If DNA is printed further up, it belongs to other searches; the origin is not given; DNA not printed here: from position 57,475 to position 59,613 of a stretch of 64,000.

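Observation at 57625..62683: Plus-strand island: tungsten-type AOR, omega-aminotransferase and APC permease, a candidate anaerobic amine/omega-amino-acid catabolic module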

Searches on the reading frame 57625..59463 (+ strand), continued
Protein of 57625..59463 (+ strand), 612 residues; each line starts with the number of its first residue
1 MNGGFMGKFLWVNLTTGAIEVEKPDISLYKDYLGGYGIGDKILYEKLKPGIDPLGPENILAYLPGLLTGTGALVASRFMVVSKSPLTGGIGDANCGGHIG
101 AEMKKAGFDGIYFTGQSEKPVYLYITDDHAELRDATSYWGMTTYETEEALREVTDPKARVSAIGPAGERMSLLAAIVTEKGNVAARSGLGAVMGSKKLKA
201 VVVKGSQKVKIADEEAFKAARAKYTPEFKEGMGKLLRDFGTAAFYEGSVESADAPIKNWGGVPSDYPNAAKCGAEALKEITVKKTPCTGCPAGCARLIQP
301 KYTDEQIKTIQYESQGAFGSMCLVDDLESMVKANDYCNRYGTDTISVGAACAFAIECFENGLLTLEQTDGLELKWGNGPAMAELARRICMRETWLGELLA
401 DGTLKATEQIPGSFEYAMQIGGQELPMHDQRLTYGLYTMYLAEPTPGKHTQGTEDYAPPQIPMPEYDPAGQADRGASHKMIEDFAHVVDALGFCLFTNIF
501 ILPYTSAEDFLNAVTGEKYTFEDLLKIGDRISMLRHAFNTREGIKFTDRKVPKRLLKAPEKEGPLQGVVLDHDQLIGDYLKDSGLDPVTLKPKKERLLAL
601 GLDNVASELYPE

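Call 52: search_solved_structures(query=window:57625-59463:+, max_evalue=1e-100, show_alignments=3)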
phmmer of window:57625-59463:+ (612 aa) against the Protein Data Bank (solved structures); distinct sequences matched with E-value up to 1e-100: 3.
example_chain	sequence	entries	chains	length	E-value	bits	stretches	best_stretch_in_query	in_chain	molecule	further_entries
9mqx_D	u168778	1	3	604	7.5e-112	378.1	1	4-608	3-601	Aldehyde:ferredoxin oxidoreductase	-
9g7j_A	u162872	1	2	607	1.7e-108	367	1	4-605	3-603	Aldehyde ferredoxin oxidoreductase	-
1aor_A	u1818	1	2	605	1.3e-105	357.4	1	4-602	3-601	ALDEHYDE FERREDOXIN OXIDOREDUCTASE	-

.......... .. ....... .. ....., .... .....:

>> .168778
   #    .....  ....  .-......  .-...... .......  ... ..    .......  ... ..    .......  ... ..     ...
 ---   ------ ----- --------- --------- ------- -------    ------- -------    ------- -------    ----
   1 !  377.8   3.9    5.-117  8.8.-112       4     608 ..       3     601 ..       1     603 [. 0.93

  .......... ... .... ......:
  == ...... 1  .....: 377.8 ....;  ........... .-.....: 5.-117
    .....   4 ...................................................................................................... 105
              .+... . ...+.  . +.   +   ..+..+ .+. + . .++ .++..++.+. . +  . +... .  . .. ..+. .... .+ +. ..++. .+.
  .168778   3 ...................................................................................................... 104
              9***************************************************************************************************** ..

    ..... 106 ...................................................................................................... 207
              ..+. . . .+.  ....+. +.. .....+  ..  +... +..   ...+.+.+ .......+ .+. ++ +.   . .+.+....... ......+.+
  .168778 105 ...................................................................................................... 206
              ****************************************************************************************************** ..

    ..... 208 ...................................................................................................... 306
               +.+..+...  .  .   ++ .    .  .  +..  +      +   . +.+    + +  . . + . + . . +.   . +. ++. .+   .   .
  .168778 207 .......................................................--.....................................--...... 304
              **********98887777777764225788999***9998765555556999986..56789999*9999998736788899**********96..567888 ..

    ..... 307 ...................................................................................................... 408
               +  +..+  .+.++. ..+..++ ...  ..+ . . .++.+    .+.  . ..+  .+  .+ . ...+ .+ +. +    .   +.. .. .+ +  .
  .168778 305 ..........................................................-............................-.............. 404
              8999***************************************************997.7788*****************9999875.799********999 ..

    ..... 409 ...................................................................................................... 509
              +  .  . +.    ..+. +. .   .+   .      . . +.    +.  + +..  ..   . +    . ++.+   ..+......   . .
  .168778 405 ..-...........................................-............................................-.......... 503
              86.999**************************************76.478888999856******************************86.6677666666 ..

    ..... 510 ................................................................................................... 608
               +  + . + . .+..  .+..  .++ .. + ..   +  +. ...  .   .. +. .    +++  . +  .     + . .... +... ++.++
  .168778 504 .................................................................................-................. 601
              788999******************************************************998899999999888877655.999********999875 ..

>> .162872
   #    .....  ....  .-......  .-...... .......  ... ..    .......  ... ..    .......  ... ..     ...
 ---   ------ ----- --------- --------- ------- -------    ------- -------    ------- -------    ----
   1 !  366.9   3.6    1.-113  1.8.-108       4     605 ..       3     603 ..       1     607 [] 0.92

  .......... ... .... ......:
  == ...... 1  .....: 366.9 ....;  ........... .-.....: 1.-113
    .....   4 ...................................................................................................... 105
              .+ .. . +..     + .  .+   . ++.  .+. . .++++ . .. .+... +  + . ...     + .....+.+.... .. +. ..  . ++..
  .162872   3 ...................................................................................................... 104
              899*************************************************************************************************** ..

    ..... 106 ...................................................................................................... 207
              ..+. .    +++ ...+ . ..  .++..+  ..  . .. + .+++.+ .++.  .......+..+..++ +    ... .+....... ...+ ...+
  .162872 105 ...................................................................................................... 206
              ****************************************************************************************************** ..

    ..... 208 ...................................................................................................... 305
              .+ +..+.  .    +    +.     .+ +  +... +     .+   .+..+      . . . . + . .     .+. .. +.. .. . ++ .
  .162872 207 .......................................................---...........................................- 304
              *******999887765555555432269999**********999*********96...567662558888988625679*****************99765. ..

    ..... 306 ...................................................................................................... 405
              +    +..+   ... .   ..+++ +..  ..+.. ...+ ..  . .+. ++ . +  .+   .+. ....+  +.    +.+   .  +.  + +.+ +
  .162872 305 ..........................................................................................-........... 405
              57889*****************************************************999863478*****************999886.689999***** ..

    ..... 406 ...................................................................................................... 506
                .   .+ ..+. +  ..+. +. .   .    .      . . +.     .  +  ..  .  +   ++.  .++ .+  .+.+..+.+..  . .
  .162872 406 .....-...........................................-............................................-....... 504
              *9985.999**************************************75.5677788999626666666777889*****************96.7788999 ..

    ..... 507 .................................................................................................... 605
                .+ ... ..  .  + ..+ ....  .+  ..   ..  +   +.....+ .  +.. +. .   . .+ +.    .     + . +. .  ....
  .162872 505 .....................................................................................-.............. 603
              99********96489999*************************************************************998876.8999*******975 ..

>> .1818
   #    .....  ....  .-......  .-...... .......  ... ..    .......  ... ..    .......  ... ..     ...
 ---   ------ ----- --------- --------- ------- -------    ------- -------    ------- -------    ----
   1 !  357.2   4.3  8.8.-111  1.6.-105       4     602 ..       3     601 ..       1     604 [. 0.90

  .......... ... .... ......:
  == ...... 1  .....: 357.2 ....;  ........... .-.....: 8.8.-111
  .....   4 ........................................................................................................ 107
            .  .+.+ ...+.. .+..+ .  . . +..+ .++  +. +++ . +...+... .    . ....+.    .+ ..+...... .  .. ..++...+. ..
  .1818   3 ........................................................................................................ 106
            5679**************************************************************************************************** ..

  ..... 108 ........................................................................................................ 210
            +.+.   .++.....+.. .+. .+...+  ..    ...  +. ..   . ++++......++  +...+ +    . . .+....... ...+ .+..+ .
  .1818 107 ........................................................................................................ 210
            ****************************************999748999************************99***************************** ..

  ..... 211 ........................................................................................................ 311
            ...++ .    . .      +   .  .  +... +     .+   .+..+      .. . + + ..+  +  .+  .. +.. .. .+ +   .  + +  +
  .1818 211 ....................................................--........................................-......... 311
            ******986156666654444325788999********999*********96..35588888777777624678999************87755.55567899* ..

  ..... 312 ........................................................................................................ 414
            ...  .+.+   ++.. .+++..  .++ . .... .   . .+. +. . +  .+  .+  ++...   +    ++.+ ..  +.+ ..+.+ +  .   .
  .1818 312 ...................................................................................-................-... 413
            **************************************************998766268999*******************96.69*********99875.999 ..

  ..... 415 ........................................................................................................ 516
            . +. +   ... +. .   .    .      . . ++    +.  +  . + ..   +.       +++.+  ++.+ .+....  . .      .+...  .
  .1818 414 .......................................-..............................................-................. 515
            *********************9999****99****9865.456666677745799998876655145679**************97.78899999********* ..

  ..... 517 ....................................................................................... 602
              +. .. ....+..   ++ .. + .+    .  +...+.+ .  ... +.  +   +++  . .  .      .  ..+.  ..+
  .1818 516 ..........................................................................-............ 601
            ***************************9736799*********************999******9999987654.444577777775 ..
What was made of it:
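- On AOR family (tungsten aldehyde:ferredoxin oxidoreductases): Residue-by-residue alignment to 1aor, 9mqx and 9g7j (call 52).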
